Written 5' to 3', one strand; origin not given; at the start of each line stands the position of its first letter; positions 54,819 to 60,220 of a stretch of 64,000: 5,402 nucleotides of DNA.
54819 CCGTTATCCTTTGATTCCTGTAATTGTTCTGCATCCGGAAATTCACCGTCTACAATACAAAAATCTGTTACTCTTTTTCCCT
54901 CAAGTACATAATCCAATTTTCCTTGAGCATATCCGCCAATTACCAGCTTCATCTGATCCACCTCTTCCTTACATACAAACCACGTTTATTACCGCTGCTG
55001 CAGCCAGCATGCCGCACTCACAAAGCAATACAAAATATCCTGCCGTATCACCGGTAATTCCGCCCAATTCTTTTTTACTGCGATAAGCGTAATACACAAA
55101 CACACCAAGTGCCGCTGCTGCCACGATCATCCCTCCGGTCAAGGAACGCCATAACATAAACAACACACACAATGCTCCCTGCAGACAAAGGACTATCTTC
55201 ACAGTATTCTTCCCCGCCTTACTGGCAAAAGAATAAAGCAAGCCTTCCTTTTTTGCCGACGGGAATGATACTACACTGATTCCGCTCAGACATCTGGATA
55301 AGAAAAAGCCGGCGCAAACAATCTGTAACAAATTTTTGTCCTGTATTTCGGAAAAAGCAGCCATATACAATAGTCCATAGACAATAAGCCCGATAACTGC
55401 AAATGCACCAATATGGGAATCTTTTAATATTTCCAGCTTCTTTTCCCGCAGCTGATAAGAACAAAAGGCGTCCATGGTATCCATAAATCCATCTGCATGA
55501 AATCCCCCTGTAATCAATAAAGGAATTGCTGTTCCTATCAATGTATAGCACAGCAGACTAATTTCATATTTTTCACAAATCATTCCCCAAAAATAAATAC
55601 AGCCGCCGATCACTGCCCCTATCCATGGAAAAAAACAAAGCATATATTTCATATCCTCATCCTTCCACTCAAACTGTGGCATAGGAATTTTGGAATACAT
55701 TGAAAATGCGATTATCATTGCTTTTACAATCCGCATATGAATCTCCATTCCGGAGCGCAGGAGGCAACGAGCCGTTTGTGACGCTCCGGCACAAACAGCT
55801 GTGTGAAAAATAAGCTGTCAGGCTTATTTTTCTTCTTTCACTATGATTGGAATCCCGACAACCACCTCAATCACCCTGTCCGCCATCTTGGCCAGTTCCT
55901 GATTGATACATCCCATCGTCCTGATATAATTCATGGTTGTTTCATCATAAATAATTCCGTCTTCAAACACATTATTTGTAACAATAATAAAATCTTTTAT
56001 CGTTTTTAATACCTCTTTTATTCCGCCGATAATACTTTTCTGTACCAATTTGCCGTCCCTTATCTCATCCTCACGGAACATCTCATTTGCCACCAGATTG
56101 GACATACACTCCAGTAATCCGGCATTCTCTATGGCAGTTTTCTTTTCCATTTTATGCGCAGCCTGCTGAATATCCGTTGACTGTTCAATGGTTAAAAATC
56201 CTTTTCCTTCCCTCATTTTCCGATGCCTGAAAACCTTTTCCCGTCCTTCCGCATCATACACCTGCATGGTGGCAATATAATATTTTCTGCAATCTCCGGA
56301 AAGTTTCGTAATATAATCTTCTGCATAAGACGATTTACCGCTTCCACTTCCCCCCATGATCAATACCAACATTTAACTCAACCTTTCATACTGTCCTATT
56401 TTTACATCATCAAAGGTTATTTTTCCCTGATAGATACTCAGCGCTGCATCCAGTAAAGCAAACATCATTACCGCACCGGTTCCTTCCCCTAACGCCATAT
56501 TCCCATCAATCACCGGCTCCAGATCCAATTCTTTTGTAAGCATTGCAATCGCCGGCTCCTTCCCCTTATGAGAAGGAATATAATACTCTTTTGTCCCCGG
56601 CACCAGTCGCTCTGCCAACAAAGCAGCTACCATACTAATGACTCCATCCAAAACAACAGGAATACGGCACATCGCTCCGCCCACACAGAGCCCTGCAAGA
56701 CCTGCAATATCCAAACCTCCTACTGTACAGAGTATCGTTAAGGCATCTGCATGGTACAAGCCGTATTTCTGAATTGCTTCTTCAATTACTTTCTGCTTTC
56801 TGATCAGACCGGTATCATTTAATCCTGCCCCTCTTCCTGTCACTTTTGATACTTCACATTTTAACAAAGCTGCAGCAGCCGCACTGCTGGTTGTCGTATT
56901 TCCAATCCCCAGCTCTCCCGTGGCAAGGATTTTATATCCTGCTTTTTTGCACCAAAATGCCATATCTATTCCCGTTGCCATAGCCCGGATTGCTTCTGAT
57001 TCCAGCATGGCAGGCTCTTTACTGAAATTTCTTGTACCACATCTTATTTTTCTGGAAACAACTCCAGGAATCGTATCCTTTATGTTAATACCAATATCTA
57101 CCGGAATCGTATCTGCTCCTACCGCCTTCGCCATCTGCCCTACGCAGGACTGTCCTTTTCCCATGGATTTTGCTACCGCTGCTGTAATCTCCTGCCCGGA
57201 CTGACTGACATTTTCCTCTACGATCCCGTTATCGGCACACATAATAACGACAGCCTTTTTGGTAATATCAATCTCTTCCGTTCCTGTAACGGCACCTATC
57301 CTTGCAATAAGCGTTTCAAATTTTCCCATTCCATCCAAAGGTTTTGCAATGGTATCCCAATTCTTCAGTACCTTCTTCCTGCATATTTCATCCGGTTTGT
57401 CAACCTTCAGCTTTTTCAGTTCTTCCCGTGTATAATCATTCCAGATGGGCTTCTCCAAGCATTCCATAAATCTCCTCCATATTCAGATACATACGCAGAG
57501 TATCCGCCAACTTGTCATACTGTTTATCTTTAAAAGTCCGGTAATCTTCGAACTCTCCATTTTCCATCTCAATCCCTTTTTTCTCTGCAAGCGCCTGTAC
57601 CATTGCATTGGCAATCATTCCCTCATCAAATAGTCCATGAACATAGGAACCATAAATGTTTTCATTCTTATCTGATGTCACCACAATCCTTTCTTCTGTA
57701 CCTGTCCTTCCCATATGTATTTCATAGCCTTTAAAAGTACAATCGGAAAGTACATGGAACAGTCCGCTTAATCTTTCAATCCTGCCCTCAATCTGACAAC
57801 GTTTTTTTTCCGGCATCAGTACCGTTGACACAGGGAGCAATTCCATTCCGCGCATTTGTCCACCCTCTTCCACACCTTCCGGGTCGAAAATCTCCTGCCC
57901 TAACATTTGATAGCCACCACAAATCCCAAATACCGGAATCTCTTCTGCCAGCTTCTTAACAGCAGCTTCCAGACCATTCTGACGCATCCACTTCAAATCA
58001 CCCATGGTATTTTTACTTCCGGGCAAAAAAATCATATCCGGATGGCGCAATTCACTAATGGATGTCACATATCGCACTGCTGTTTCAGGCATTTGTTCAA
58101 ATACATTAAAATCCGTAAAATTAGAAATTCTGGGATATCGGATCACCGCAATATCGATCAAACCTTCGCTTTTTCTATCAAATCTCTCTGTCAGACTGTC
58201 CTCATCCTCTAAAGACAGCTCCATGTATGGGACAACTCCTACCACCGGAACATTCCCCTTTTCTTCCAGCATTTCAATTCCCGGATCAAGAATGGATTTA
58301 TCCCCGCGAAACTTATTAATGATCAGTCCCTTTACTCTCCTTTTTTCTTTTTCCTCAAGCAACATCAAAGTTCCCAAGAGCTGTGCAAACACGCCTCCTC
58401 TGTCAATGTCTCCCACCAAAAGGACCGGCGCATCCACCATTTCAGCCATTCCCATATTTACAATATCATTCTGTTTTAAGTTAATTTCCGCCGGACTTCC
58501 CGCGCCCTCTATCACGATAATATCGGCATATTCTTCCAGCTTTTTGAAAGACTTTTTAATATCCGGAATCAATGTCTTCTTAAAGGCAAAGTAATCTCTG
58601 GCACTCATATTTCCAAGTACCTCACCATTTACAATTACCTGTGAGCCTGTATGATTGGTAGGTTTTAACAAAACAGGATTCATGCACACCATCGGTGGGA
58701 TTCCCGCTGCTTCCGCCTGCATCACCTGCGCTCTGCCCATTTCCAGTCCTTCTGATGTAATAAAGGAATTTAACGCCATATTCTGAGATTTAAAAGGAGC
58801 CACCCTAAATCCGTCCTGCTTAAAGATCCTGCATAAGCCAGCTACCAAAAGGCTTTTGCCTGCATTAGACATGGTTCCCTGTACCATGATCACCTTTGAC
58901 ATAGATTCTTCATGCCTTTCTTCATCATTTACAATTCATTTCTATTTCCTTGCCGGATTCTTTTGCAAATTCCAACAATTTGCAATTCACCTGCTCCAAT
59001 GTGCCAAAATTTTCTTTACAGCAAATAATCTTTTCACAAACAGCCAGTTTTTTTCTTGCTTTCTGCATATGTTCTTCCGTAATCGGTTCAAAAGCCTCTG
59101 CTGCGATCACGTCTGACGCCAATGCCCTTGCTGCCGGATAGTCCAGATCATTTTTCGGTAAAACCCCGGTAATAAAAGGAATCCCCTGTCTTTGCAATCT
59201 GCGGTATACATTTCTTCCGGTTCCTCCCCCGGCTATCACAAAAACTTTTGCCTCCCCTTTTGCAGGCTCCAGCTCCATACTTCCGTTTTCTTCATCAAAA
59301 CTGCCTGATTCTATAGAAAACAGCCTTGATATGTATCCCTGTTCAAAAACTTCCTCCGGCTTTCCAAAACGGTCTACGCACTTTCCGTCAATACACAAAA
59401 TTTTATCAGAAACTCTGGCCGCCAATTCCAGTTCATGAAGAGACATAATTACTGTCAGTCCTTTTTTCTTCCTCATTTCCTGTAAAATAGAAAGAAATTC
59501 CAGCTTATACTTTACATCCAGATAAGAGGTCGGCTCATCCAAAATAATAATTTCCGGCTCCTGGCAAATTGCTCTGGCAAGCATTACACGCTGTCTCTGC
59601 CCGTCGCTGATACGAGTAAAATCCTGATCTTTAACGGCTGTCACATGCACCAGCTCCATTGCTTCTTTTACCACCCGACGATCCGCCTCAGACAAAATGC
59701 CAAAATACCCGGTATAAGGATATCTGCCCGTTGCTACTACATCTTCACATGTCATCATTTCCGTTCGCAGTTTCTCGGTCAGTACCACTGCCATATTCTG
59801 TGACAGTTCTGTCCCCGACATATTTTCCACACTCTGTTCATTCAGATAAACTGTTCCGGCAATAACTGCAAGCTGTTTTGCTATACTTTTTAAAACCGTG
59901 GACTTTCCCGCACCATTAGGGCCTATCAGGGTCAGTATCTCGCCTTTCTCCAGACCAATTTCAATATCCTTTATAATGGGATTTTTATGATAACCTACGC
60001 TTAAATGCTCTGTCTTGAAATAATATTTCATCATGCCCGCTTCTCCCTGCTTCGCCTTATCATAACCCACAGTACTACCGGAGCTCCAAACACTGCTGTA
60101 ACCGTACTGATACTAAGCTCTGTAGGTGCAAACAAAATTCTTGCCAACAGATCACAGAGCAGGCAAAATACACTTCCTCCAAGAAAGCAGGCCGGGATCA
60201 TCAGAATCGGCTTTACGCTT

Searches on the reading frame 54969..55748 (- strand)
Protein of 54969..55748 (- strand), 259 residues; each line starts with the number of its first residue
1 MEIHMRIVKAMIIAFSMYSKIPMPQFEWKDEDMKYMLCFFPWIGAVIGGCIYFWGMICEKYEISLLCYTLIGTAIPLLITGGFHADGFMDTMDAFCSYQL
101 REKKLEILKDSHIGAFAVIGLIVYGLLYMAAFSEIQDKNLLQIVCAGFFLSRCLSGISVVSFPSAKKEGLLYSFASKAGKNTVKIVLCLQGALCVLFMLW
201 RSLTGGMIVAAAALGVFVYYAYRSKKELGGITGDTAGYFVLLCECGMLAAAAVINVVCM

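Call 56: search_protein_families(library=pfam, proteins=[window:54969-55748:-], max_evalue=0.00001)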
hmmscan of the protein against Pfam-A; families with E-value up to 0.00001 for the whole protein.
window:54969-55748:- (259 aa): 1 family
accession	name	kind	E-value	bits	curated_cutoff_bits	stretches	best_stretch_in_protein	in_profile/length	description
PF02654.20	CobS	-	6e-51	174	23.2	1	14-248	1-206/207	Cobalamin-5-phosphate synthase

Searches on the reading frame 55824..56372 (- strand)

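Call 56: search_protein_families(library=pfam, proteins=[window:55824-56372:-], max_evalue=0.00001)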
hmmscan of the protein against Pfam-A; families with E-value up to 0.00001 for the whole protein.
window:55824-56372:- (182 aa): 1 family
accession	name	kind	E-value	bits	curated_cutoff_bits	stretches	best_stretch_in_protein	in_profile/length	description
PF02283.22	CobU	-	1.2e-31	110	27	1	3-176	1-166/168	Cobinamide kinase / cobinamide phosphate guanyltransferase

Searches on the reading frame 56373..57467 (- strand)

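Call 56: search_protein_families(library=pfam, proteins=[window:56373-57467:-], max_evalue=0.00001)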
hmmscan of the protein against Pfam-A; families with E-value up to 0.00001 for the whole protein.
window:56373-57467:- (364 aa): 1 family
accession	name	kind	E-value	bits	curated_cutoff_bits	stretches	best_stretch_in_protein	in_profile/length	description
PF02277.22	DBI_PRT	-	1.4e-112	376.7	22.6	1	23-356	2-328/329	Phosphoribosyltransferase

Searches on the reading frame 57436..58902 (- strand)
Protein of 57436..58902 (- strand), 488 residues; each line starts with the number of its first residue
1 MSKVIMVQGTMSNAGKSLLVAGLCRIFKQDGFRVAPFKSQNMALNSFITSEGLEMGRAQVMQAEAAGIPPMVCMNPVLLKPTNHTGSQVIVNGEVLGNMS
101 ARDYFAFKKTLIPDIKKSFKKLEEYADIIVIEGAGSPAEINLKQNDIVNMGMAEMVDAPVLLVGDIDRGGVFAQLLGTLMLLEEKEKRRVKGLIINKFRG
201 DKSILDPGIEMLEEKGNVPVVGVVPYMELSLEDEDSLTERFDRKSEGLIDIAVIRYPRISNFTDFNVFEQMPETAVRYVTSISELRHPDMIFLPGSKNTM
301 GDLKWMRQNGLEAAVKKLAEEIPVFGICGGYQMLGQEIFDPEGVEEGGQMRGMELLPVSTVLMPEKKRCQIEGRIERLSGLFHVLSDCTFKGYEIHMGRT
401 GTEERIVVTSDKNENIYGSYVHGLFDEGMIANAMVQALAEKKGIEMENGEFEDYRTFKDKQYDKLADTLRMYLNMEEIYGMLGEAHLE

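Call 56: search_protein_families(library=pfam, proteins=[window:57436-58902:-], max_evalue=0.00001)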
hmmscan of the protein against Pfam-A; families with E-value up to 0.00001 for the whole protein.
window:57436-58902:- (488 aa): 4 families
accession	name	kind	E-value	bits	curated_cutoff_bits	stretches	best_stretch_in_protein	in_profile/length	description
PF07685.20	GATase_3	-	5.2e-47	160.4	27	1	250-427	1-193/196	CobB/CobQ-like glutamine amidotransferase domain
PF01656.29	CbiA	-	1.8e-22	80.1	25.4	1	5-228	1-113/125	CobQ/CobB/MinD/ParA nucleotide binding domain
PF13500.12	AAA_26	-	5.1e-21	75.9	27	1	4-229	2-193/198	AAA domain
PF00117.34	GATase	-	8.2e-06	26.1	22.8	0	276-338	27-89/190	Glutamine amidotransferase class-I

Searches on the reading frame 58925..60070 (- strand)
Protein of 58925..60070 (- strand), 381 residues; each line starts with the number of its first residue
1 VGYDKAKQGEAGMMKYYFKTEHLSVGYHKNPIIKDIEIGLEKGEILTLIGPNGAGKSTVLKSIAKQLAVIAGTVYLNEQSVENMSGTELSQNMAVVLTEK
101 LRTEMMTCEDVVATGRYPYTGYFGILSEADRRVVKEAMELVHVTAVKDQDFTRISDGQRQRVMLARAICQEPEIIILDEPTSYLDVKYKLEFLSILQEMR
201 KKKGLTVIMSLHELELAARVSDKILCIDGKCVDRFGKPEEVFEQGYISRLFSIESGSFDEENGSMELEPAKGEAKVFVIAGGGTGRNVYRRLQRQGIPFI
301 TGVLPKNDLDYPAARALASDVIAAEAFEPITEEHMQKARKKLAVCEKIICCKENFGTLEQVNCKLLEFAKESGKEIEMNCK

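Call 69: search_protein_families(library=pfam, proteins=[window:58925-60070:-], max_evalue=0.0001)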
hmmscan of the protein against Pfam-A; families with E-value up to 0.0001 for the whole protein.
window:58925-60070:- (381 aa): 3 families
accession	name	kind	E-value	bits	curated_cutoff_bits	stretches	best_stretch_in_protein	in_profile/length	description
PF00005.33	ABC_tran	-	9.5e-30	104.4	25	1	34-182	2-137/137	ABC transporter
PF13304.12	AAA_21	-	9.3e-08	32.9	27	0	47-63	3-19/304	AAA domain, putative AbiEii toxin, Type IV TA system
PF13401.12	AAA_22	-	2.8e-05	24.9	27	0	44-216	6-126/130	AAA domain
